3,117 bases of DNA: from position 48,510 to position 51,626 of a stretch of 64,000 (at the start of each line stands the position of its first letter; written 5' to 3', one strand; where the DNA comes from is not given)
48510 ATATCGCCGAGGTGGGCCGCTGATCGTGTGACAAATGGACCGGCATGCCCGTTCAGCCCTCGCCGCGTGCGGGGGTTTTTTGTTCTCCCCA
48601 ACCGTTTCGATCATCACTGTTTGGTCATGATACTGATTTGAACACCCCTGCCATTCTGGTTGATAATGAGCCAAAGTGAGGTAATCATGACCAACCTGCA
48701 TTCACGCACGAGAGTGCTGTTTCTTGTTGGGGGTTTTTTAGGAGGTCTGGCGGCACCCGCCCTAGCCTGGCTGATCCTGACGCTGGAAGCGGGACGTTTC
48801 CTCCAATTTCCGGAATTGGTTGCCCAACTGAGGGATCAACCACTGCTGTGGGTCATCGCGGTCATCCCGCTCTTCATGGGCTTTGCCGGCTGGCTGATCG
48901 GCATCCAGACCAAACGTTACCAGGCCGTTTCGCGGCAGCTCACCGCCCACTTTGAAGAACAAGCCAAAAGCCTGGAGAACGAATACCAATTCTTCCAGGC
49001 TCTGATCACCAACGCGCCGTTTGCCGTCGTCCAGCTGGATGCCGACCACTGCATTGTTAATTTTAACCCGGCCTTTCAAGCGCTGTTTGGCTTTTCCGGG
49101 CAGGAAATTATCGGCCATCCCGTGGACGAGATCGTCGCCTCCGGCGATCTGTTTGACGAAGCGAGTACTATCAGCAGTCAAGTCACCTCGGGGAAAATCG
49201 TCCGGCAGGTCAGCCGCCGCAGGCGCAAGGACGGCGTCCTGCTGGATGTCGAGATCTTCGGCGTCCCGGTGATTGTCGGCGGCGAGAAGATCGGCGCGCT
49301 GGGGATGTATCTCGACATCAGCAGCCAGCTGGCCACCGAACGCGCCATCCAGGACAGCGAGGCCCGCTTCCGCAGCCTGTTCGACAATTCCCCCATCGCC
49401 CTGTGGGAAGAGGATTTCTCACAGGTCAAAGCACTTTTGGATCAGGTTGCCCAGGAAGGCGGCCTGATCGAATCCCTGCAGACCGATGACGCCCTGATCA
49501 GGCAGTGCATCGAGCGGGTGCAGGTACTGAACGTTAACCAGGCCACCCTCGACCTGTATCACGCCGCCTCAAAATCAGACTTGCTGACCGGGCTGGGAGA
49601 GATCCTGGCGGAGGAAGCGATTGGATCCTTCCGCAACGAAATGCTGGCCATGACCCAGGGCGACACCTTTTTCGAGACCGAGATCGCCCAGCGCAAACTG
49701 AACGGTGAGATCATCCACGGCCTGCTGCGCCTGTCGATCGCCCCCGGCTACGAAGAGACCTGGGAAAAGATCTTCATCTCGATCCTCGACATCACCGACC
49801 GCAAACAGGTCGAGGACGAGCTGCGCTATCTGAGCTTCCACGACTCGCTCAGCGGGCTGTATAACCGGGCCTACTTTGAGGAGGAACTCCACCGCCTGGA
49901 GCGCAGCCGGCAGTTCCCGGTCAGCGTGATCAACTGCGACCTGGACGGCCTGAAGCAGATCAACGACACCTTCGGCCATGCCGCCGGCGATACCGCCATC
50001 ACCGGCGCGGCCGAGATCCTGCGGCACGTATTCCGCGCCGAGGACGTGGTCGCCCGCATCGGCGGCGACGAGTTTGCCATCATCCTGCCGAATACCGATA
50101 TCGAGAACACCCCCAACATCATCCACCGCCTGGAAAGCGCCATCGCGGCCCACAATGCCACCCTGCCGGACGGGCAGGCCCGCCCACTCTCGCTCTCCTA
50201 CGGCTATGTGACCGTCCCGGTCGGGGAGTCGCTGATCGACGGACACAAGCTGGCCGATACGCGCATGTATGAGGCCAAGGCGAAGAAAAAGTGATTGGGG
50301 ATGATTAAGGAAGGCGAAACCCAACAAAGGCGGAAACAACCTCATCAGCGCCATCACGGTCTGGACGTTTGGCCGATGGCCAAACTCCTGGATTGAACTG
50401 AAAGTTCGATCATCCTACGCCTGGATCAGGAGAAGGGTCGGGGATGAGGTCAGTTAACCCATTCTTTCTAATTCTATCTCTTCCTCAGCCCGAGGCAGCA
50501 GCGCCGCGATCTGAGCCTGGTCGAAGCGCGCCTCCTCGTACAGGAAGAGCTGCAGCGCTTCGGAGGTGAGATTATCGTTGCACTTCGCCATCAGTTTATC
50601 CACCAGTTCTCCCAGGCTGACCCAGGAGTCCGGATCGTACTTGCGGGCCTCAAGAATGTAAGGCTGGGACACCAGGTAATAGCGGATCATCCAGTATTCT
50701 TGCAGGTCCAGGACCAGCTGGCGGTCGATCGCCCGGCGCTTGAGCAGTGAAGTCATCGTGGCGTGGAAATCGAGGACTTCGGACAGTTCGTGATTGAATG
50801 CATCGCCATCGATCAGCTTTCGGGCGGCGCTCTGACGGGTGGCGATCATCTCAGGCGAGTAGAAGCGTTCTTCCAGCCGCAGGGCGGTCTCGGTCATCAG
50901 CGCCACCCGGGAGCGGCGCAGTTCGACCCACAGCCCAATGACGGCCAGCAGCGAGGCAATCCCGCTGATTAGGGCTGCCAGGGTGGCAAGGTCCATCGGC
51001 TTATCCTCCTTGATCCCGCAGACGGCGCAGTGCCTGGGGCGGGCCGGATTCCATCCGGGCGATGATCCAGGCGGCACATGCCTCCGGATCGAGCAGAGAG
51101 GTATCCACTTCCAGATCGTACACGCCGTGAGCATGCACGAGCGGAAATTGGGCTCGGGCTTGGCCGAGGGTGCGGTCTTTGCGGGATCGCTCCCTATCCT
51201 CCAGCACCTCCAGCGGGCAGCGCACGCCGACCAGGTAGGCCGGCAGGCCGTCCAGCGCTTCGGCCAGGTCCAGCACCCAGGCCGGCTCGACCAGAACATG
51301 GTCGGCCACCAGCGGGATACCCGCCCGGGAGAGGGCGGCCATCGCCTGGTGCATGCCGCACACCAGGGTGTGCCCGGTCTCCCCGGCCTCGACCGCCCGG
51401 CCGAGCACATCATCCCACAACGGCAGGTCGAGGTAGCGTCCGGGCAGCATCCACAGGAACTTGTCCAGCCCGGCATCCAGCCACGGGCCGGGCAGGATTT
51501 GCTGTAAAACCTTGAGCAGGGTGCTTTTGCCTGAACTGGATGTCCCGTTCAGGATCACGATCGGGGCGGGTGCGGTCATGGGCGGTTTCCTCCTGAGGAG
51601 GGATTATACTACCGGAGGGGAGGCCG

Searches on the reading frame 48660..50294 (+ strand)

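Call 88: search_protein_families(library=pfam, proteins=[window:48660-50294:+], max_evalue=0.0001)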
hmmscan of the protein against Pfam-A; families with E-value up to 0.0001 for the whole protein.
window:48660-50294:+ (544 aa): 6 families
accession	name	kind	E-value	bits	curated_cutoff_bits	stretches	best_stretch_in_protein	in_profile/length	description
PF00990.26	GGDEF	-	3.2e-37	128.2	23.8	1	393-543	2-158/161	Diguanylate cyclase, GGDEF domain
PF13426.13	PAS_9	-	8.1e-14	52.2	27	1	122-221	3-102/103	PAS domain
PF00989.32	PAS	-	1e-12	48.5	22.6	1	111-220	2-113/113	PAS fold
PF08448.16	PAS_4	-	1.2e-10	42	23.1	1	118-222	3-107/110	PAS fold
PF13188.13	PAS_8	-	5.1e-10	39.3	21.8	1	111-161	2-49/65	PAS domain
PF08447.18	PAS_3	-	7.3e-05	23.4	25.6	0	133-204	2-75/89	PAS fold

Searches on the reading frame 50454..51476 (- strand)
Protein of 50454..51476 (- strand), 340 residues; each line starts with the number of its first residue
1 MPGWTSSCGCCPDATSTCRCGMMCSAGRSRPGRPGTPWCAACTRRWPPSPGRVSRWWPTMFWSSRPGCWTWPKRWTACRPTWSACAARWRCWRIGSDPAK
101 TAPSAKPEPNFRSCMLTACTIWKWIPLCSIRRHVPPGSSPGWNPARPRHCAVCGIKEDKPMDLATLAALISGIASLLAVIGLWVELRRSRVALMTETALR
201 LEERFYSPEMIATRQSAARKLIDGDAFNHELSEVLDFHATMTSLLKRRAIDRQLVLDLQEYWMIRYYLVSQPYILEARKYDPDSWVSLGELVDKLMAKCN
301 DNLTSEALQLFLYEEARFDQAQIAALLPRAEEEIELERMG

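Call 88: search_protein_families(library=pfam, proteins=[window:50454-51476:-], max_evalue=0.0001)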
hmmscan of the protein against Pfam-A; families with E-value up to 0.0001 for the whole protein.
window:50454-51476:- (340 aa): 1 family
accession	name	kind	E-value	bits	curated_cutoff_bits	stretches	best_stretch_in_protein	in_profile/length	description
PF15956.11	DUF4760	-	1.7e-06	28.7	25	1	173-294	9-140/141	Domain of unknown function (DUF4760)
